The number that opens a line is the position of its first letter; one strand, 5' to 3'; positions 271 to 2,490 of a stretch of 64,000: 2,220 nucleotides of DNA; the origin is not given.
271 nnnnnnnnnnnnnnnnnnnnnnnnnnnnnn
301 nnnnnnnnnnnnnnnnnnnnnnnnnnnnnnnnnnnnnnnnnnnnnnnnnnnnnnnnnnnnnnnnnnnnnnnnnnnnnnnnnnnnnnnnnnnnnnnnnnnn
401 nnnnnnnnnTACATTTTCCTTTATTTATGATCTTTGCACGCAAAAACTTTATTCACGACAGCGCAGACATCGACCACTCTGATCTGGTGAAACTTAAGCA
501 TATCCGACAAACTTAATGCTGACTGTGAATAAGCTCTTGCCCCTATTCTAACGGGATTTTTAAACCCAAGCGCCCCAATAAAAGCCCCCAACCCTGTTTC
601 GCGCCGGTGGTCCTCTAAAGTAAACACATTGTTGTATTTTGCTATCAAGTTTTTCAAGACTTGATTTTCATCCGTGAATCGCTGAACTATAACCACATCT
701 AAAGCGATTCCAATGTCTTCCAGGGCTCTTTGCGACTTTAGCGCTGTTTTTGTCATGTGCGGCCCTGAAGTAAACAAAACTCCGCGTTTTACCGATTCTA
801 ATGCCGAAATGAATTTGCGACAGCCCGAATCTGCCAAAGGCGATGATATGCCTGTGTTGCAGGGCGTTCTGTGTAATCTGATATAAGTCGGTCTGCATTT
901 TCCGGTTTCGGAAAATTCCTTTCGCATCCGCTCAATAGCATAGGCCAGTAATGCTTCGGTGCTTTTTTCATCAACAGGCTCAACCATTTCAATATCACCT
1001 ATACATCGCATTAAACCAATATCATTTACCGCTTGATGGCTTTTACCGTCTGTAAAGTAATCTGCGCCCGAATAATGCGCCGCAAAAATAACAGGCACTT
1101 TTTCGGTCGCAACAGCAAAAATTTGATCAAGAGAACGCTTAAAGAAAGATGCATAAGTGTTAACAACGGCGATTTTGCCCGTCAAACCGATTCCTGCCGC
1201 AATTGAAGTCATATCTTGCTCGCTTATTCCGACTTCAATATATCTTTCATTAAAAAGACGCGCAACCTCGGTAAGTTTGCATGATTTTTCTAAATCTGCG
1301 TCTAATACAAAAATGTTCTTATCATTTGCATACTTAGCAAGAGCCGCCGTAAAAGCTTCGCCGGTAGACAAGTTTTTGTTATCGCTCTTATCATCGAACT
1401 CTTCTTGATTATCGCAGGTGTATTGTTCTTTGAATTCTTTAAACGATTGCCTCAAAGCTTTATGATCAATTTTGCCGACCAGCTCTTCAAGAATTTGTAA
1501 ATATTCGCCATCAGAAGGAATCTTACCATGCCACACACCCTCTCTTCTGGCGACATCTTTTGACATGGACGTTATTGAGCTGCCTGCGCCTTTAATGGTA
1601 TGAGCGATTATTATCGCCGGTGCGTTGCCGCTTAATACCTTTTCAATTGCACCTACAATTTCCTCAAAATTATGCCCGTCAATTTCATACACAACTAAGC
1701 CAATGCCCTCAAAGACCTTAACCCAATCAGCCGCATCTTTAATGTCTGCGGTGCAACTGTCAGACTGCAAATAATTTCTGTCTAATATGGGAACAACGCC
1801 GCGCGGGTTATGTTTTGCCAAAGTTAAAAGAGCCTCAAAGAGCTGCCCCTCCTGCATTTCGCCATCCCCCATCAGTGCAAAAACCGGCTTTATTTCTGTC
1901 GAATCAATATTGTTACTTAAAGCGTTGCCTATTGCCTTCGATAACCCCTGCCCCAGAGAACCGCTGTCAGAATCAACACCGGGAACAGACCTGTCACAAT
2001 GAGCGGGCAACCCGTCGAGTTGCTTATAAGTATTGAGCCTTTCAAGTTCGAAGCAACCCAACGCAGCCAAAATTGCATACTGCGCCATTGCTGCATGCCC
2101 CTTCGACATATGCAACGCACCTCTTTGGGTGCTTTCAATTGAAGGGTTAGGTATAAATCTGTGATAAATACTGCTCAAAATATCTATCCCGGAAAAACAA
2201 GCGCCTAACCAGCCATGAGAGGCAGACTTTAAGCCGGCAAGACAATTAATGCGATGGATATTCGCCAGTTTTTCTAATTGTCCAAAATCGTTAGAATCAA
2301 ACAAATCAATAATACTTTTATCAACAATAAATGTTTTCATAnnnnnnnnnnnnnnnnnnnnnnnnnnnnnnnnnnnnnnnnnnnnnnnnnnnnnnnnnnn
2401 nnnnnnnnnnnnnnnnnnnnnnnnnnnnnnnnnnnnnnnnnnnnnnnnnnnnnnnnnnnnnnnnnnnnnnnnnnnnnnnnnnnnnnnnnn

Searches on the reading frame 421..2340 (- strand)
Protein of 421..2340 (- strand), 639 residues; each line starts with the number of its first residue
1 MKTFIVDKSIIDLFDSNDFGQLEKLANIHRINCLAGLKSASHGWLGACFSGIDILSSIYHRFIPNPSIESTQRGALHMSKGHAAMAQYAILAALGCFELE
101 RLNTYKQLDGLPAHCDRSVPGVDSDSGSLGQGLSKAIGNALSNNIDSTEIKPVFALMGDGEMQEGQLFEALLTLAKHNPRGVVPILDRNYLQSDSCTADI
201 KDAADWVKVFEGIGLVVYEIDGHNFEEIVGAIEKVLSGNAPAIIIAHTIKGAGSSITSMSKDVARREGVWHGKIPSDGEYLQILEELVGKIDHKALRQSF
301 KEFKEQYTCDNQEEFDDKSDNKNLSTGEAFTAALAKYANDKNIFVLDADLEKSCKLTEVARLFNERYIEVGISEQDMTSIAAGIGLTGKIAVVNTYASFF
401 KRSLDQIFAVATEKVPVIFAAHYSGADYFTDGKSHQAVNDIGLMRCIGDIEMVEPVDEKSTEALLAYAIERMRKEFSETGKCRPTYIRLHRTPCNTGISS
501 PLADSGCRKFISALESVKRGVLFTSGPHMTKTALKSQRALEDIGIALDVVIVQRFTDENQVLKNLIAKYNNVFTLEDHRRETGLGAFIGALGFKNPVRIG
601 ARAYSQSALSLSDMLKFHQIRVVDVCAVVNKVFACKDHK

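Call 67: find_encoding_contigs(protein=window:421-2340:-, flank=10000, max_places=2)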
Protein window:421-2340:- (639 aa): 22 contigs read that carry it; 2 places shown.
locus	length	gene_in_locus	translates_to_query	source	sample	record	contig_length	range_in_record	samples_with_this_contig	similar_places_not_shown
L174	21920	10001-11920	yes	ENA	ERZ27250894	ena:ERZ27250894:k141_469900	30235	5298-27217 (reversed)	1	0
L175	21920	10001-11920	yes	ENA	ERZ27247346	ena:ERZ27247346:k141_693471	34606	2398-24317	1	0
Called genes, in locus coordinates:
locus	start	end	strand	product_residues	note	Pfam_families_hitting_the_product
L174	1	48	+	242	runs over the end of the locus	PF00756:Esterase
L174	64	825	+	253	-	PF01209:Ubie_methyltran (weak), PF13489:Methyltransf_23, PF05175:MTS (weak), PF13847:Methyltransf_31, PF08241:Methyltransf_11, PF08242:Methyltransf_12, PF09445:Methyltransf_15 (faint), PF13649:Methyltransf_25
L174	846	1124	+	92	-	PF13616:Rotamase_3, PF00639:Rotamase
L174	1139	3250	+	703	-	PF02922:CBM_48, PF00128:Alpha-amylase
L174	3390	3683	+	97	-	PF01257:2Fe-2S_thioredx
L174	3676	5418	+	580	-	PF00037:Fer4 (faint), PF12837:Fer4_6 (faint), PF12838:Fer4_7 (weak), PF13187:Fer4_9 (weak), PF13237:Fer4_10 (weak), PF02906:Fe_hyd_lg_C, PF04060:FeS, PF13188:PAS_8 (weak)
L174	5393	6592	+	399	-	PF07228:SpoIIE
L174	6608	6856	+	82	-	-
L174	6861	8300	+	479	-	PF12838:Fer4_7 (weak), PF25160:LdpA_Fe-S-bd (weak), PF00037:Fer4, PF12837:Fer4_6 (weak), PF12838:Fer4_7, PF25160:LdpA_Fe-S-bd, PF00037:Fer4, PF02906:Fe_hyd_lg_C, +7 more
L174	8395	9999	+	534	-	PF13091:PLDc_2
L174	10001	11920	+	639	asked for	PF00456:Transketolase_N, PF09364:XFP_N, PF13292:DXP_synthase_N (faint), PF02775:TPP_enzyme_C (faint), PF02779:Transket_pyr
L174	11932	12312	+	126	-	PF00903:Glyoxalase, PF13669:Glyoxalase_4 (weak)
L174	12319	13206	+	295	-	PF01223:Endonuclease_NS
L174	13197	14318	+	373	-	PF07907:YibE_F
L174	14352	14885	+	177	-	PF22769:DCD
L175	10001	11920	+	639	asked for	PF00456:Transketolase_N, PF09364:XFP_N, PF13292:DXP_synthase_N (faint), PF02775:TPP_enzyme_C (faint), PF02779:Transket_pyr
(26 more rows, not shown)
